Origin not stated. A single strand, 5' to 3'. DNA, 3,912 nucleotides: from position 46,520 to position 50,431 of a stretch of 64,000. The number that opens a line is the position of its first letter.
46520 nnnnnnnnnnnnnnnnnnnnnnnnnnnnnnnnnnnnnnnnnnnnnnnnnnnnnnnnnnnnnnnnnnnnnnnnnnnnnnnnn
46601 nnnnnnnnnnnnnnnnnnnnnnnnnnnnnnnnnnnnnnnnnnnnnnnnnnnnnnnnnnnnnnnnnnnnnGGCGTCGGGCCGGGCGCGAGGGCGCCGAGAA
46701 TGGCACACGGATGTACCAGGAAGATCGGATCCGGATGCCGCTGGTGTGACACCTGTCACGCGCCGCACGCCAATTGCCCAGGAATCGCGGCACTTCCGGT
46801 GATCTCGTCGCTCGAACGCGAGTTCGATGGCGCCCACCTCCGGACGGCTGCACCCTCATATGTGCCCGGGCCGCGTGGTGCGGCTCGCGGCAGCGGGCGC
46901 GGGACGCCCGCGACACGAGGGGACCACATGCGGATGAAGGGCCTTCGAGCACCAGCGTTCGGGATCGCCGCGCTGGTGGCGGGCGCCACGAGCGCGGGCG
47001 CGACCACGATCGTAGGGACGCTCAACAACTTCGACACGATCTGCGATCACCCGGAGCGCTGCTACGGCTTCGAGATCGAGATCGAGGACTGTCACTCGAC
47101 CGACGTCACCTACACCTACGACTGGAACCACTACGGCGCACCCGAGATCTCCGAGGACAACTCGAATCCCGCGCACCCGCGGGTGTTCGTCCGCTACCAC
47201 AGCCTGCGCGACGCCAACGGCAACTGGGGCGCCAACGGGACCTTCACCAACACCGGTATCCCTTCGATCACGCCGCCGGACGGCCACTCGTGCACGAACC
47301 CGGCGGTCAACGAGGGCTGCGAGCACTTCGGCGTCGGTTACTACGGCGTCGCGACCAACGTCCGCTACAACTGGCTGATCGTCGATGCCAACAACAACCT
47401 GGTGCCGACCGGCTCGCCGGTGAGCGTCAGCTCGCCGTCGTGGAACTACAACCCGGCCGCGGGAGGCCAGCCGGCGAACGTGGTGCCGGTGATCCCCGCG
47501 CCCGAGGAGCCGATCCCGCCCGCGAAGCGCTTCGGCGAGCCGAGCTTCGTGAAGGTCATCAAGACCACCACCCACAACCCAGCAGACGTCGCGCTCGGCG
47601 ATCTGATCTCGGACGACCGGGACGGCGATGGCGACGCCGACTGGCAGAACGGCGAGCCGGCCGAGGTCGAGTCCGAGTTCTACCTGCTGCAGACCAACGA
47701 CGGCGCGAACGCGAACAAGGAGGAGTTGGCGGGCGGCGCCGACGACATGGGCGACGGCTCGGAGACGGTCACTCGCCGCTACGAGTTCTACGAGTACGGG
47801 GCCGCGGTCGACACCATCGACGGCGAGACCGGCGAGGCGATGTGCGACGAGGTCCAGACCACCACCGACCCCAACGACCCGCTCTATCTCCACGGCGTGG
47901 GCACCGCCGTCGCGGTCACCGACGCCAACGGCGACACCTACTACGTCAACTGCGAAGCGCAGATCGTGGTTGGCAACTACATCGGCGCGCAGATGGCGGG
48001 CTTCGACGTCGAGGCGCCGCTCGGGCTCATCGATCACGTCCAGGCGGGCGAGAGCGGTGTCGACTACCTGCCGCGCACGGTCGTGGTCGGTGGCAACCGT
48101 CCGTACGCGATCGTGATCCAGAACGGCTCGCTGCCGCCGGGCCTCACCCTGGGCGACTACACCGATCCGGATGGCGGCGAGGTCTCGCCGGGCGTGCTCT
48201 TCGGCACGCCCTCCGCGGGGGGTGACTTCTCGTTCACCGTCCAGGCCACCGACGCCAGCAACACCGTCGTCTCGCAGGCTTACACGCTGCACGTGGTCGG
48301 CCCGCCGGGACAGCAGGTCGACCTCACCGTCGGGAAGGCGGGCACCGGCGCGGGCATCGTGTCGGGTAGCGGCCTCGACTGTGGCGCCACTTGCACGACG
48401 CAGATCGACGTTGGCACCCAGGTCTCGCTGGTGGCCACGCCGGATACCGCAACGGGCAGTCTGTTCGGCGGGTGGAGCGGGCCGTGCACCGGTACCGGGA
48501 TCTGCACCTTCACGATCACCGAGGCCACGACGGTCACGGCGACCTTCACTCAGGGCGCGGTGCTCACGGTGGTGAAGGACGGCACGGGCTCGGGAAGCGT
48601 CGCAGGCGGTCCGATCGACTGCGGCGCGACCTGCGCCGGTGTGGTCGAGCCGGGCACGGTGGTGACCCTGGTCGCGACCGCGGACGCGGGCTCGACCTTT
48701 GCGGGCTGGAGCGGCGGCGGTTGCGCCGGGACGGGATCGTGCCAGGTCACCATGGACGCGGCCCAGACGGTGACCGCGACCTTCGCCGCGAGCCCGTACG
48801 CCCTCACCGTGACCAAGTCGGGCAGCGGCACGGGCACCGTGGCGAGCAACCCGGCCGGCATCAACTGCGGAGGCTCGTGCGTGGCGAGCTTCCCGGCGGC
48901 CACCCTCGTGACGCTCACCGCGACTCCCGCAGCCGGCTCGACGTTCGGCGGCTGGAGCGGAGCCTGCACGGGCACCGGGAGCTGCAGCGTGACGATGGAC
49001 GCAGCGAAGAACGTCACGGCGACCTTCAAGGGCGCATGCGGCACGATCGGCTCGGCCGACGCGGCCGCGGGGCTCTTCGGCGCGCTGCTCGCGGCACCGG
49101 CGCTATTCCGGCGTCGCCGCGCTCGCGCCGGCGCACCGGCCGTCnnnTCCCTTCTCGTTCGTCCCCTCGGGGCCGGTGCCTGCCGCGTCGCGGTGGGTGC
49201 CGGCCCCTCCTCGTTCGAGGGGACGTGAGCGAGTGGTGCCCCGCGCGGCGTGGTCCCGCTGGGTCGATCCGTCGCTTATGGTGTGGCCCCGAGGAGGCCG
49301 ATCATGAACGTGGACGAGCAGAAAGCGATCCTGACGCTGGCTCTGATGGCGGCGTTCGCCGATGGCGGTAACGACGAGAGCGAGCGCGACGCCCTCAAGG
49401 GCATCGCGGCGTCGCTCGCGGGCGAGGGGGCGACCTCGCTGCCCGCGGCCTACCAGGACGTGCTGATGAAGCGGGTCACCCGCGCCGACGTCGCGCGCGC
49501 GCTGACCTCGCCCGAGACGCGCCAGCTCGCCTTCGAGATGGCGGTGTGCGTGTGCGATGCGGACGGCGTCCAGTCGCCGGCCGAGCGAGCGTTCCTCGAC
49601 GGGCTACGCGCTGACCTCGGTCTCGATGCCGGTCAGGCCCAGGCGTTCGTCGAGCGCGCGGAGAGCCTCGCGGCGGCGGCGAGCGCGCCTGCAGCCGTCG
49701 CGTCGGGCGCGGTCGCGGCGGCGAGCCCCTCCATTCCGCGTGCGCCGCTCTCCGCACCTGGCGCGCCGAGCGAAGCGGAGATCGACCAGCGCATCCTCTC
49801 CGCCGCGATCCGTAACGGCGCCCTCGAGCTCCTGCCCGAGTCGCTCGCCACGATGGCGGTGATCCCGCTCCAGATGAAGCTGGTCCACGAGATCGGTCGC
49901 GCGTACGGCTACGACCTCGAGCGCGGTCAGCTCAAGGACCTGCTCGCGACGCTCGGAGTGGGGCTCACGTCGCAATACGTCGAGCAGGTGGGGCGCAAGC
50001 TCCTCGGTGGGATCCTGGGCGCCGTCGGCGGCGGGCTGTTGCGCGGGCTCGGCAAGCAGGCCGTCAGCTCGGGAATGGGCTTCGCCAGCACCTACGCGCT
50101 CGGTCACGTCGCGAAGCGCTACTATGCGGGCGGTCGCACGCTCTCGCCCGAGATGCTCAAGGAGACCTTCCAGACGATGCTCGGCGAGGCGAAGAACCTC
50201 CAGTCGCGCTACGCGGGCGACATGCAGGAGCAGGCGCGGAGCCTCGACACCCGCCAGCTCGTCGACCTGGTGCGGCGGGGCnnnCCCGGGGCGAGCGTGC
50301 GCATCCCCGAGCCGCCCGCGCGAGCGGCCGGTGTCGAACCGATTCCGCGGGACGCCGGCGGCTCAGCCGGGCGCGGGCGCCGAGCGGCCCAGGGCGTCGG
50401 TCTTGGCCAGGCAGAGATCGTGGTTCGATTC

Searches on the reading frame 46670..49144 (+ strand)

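Call 84: search_protein_families(library=pfam, proteins=[window:46670-49144:+], max_evalue=0.0001)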
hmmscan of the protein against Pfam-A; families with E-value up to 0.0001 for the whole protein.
window:46670-49144:+ (825 aa): 3 families
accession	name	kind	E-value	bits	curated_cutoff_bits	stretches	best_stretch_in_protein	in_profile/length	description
PF18998.6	Flg_new_2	-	2.3e-24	85.6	23.6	3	653-708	13-72/73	Divergent InlB B-repeat domain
PF05345.18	He_PIG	-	1.8e-07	31.9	24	1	470-542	30-95/96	Putative Ig domain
PF09479.16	Flg_new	-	4.5e-06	27.1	27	0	572-623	9-63/65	Listeria-Bacteroides repeat domain (List_Bact_rpt)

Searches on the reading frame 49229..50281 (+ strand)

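Call 84: search_protein_families(library=pfam, proteins=[window:49229-50281:+], max_evalue=0.0001)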
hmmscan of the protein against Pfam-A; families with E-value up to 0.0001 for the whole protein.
window:49229-50281:+ (351 aa): 3 families
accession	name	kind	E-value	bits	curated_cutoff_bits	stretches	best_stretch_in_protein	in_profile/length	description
PF04391.17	DUF533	-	2.4e-10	40.7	29.6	1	29-139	68-173/178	Protein of unknown function (DUF533)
PF05099.18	TerB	-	3e-06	28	24.4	1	32-137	2-113/118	Tellurite resistance protein TerB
PF05128.17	DUF697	-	1.4e-05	25.3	27.7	1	209-322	48-161/162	Domain of unknown function (DUF697)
